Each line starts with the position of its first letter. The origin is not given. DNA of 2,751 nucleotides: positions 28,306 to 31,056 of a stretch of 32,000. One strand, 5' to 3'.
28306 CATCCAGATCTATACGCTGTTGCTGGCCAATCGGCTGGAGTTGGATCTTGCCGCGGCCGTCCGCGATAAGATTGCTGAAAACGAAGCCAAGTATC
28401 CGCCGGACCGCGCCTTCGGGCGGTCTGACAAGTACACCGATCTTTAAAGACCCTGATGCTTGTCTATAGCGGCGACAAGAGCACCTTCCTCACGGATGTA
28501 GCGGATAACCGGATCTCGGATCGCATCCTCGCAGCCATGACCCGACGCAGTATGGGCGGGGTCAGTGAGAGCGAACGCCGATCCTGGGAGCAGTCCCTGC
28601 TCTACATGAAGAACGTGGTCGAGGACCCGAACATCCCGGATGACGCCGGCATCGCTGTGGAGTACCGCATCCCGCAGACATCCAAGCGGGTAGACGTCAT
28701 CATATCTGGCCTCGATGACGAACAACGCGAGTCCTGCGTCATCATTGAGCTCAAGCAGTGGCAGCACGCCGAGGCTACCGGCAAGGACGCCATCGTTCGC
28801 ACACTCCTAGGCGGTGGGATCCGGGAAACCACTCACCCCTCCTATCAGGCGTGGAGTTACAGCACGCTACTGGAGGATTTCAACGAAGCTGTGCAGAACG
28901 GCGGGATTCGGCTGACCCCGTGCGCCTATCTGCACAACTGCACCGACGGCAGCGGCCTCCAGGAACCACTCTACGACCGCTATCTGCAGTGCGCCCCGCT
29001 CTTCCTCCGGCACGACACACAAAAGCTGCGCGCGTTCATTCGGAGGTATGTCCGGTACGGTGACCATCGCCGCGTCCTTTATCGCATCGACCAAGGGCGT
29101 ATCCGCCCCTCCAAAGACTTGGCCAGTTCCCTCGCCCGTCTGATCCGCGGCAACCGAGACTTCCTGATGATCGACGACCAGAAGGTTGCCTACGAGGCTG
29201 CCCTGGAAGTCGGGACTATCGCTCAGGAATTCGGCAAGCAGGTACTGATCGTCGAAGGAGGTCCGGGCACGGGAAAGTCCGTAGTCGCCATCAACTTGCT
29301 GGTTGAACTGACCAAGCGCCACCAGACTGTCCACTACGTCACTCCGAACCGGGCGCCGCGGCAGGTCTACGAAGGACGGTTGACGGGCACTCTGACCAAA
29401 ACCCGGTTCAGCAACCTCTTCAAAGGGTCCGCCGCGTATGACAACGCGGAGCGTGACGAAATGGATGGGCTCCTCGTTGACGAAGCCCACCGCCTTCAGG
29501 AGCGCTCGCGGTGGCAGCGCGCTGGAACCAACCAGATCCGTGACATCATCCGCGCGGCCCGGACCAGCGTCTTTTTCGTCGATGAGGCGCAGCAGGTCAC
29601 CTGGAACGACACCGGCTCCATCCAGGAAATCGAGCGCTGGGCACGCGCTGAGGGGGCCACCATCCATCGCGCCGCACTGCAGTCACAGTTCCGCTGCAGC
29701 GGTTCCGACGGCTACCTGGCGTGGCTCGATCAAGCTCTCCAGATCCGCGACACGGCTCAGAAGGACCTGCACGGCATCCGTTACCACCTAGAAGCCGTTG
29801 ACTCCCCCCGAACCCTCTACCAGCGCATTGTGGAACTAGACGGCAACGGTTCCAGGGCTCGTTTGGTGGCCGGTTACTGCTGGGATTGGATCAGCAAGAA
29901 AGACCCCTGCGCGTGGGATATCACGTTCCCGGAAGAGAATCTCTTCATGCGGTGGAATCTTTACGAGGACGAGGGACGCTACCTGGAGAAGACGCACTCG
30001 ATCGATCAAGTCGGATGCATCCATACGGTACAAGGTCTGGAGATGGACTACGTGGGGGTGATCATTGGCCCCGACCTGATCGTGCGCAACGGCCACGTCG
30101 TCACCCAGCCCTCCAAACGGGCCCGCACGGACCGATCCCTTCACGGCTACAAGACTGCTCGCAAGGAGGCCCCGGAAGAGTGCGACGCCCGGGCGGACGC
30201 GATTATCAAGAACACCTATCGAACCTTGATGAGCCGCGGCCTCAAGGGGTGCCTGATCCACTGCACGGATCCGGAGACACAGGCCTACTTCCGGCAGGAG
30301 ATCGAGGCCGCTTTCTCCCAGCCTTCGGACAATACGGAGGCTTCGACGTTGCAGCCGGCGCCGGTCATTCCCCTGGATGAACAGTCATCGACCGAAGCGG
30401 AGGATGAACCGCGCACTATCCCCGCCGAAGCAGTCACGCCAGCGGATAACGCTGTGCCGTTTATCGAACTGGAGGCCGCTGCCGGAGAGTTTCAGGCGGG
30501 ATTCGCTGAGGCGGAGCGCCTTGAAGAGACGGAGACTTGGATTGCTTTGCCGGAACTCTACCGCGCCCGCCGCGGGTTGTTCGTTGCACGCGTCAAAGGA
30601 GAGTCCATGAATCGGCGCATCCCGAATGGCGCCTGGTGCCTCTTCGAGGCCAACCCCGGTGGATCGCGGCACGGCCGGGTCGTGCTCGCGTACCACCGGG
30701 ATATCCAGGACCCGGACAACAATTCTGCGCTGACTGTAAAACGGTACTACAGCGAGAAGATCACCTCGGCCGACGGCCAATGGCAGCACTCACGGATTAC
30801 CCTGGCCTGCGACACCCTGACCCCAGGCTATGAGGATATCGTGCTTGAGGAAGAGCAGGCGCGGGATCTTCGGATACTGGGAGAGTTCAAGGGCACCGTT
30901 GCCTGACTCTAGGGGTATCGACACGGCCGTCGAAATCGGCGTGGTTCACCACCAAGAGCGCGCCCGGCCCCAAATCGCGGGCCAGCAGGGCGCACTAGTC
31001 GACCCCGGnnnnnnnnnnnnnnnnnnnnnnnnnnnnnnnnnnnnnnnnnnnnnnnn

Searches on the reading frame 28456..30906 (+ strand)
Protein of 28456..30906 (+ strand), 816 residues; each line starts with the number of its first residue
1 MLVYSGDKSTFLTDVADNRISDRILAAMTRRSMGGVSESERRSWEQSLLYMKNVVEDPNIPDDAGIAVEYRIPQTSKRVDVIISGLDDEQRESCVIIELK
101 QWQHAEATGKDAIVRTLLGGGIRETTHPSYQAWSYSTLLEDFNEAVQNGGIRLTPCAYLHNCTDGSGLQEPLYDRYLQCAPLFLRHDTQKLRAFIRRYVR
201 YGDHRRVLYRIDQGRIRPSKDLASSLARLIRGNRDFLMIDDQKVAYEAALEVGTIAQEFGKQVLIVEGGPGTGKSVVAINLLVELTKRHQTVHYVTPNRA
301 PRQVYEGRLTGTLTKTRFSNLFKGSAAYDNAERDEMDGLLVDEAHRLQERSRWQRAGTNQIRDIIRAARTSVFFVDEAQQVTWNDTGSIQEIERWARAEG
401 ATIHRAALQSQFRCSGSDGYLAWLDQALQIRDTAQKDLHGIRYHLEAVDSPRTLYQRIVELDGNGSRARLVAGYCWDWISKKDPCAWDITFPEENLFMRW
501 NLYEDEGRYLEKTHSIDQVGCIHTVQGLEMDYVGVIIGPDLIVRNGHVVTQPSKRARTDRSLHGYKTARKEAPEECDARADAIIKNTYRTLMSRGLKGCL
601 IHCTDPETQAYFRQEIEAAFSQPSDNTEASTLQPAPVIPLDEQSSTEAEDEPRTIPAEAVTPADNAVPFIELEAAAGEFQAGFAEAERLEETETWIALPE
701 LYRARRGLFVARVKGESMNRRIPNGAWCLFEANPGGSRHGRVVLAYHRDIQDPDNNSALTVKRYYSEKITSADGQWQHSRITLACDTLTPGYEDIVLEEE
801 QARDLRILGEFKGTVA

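Call 27: search_protein_families(library=pfam, proteins=[window:28456-30906:+], max_evalue=0.001)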
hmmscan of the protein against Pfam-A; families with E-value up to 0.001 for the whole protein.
window:28456-30906:+ (816 aa): 8 families
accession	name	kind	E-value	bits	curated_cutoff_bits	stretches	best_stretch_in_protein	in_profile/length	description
PF09848.15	SLFN-g3_helicase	-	3.2e-103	346.2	24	1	261-605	1-354/354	Schlafen group 3, DNA/RNA helicase domain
PF13401.12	AAA_22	-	1.8e-09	38.4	27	1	259-381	3-96/130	AAA domain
PF00717.28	Peptidase_S24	-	3.2e-06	27.2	23.3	1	677-767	4-85/116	Peptidase S24-like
PF13245.12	AAA_19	-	7e-06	26.7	25.1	1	256-349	6-104/134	AAA domain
PF13191.12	AAA_16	-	2.3e-05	25.4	32.6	1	260-397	23-157/167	AAA ATPase domain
PF07088.17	GvpD_P-loop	-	6.6e-05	23.3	24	1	256-323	6-73/189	GvpD gas vesicle protein, P-loop domain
PF04851.21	ResIII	-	0.00017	22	22.5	0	326-356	116-146/164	Type III restriction enzyme, res subunit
PF13604.12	AAA_30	-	0.00095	19.4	27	0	260-382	17-129/191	AAA domain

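Call 113: search_protein_families(library=padloc, proteins=[window:28456-30906:+], max_evalue=0.001)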
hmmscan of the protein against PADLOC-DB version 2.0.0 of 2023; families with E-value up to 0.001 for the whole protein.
window:28456-30906:+ (816 aa): 4 families
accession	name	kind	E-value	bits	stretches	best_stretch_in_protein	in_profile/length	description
PDLC05014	PDC-S41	-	1.2e-14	51.6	2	21-84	18-79/657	-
PDLC02372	Nhi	-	2.3e-10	37.7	1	255-386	194-306/470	-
PDLC02350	AbiO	-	2.5e-10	37.7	1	254-387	191-304/468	AbiO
PDLC04140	mad8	-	1.3e-05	22.9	1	263-409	29-138/314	mads_8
